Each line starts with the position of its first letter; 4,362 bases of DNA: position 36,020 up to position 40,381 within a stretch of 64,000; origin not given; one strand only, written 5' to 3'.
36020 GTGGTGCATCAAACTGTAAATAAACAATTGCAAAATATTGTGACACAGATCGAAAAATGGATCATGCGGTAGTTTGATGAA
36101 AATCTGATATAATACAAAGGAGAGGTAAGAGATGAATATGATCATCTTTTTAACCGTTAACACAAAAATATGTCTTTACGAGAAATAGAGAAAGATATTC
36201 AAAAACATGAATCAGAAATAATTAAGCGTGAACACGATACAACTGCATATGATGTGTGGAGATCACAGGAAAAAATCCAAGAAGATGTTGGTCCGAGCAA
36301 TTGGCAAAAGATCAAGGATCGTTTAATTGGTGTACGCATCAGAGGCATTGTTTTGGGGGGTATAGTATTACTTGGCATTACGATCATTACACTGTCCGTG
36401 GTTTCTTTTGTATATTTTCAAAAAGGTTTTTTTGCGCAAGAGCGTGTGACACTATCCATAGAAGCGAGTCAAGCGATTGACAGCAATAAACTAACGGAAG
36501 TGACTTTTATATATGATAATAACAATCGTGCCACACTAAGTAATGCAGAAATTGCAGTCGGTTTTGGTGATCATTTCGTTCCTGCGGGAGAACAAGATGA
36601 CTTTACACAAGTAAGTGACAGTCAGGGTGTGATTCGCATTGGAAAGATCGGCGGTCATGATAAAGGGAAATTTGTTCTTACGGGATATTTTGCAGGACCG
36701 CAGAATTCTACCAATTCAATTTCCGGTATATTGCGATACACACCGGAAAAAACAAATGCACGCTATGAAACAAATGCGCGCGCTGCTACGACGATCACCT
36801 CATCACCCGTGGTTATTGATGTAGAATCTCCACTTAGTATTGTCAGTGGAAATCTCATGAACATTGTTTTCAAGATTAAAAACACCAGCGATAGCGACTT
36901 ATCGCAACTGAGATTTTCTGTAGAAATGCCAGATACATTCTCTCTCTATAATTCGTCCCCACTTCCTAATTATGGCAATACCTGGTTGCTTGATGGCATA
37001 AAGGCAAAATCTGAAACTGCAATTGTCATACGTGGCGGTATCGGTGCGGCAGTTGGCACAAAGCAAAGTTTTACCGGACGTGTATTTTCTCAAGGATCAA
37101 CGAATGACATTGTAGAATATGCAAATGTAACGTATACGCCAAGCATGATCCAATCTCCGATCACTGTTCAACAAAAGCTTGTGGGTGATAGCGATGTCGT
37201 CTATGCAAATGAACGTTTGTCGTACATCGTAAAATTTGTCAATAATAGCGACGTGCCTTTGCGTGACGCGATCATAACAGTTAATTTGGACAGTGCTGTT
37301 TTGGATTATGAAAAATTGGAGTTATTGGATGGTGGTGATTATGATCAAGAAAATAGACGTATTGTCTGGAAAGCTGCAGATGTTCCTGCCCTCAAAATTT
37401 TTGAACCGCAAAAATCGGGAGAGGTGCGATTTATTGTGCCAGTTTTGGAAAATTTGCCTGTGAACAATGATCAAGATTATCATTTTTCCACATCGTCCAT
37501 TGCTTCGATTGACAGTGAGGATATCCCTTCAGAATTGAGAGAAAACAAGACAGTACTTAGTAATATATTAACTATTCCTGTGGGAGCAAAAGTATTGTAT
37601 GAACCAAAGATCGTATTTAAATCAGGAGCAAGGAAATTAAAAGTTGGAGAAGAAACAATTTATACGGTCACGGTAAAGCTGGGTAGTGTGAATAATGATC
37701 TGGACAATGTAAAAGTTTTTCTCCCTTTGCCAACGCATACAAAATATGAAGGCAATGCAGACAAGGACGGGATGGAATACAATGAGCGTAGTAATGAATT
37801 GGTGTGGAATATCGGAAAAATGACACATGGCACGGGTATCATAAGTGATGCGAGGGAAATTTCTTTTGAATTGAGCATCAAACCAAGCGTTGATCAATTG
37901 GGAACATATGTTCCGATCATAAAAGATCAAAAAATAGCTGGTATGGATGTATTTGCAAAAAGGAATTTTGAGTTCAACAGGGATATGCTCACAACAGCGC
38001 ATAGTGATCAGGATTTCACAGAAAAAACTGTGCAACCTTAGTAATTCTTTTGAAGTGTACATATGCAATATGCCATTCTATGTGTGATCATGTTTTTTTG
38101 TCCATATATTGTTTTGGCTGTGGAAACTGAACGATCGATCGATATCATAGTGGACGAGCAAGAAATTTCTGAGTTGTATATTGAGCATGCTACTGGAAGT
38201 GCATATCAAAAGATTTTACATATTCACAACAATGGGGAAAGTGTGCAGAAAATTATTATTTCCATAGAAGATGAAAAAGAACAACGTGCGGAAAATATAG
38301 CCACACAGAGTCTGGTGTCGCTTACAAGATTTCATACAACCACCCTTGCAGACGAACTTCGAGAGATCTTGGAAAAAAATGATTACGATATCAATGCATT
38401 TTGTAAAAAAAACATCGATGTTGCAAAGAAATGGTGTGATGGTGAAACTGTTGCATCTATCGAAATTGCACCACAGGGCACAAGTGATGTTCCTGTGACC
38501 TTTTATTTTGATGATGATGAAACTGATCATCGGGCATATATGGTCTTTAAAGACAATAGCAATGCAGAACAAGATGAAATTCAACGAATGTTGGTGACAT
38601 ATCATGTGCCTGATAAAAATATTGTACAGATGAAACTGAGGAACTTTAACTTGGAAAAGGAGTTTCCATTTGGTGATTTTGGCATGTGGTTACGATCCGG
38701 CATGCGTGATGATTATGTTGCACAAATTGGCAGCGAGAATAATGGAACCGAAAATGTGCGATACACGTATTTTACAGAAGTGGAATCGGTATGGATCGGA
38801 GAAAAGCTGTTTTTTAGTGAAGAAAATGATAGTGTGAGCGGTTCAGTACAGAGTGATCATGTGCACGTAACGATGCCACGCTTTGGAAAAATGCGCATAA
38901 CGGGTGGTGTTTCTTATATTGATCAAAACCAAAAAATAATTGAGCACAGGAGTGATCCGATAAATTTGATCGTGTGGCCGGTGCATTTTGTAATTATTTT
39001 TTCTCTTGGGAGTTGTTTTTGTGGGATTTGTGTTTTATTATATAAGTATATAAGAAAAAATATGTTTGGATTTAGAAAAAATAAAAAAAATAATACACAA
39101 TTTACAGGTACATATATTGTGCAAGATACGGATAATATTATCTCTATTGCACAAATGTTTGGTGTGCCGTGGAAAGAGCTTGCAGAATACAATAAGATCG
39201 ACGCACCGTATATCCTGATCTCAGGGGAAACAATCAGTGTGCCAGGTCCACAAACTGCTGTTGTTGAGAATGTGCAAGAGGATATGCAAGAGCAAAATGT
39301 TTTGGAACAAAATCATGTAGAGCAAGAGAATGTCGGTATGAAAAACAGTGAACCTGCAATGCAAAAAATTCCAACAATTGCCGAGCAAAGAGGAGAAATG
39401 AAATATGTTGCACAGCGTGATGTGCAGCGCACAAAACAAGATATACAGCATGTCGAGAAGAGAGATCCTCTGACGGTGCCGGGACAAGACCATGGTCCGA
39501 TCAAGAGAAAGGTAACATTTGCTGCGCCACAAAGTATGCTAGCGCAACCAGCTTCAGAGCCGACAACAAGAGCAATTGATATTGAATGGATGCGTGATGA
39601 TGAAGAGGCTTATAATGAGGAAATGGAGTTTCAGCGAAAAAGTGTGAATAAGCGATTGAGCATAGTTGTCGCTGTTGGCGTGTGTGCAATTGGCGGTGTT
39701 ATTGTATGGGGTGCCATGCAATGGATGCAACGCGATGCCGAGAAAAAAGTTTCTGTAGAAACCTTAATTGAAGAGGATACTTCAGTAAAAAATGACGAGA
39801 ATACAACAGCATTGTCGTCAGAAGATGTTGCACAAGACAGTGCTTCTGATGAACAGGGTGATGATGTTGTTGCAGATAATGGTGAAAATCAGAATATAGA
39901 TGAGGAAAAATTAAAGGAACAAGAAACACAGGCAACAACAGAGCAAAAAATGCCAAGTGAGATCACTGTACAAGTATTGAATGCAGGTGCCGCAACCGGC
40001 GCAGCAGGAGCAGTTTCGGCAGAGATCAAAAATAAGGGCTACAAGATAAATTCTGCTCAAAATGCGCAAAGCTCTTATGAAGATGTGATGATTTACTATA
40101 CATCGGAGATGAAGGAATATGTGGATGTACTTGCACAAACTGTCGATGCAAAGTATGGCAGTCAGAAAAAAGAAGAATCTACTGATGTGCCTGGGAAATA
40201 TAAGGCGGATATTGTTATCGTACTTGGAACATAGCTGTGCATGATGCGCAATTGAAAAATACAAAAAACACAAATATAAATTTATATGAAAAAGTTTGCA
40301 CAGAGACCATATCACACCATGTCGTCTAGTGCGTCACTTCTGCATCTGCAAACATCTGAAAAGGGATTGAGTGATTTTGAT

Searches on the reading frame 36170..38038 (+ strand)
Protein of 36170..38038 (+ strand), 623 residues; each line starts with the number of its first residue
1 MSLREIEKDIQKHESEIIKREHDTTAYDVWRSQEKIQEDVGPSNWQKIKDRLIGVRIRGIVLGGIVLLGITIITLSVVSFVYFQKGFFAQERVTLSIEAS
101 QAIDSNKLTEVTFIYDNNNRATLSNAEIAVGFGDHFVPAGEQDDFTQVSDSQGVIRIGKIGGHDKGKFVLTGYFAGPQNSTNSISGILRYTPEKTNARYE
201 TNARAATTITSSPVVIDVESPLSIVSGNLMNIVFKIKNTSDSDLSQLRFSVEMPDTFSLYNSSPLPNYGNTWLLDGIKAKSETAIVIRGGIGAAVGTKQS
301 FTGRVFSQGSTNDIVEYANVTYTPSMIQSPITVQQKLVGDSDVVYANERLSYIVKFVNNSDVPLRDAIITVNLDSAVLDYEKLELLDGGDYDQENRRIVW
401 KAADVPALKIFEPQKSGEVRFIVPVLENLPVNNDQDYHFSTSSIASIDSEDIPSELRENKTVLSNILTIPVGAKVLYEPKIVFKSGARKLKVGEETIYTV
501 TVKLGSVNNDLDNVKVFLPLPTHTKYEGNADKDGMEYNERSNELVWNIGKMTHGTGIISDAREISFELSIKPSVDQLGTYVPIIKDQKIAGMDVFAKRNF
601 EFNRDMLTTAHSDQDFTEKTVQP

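Call 42: search_protein_families(library=pfam, proteins=[window:36170-38038:+], max_evalue=0.0001)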
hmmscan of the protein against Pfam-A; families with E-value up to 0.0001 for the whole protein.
window:36170-38038:+ (623 aa): 1 family
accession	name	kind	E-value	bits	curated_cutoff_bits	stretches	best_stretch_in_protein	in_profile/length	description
PF00928.26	Adap_comp_sub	-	6.3e-06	26.2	31.6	0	499-568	130-200/259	Adaptor complexes medium subunit family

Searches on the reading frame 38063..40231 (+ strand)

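Call 43: search_protein_families(library=pfam, proteins=[window:38063-40231:+], max_evalue=0.0001)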
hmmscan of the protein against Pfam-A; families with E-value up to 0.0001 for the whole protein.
window:38063-40231:+ (723 aa): 2 families
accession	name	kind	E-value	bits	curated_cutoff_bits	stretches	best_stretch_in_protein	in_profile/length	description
PF13399.11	LytR_C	-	1.3e-10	42.5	22.2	1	633-723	1-84/86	LytR cell envelope-related transcriptional attenuator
PF01476.26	LysM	-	8e-08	32.6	20.9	1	351-394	1-43/43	LysM domain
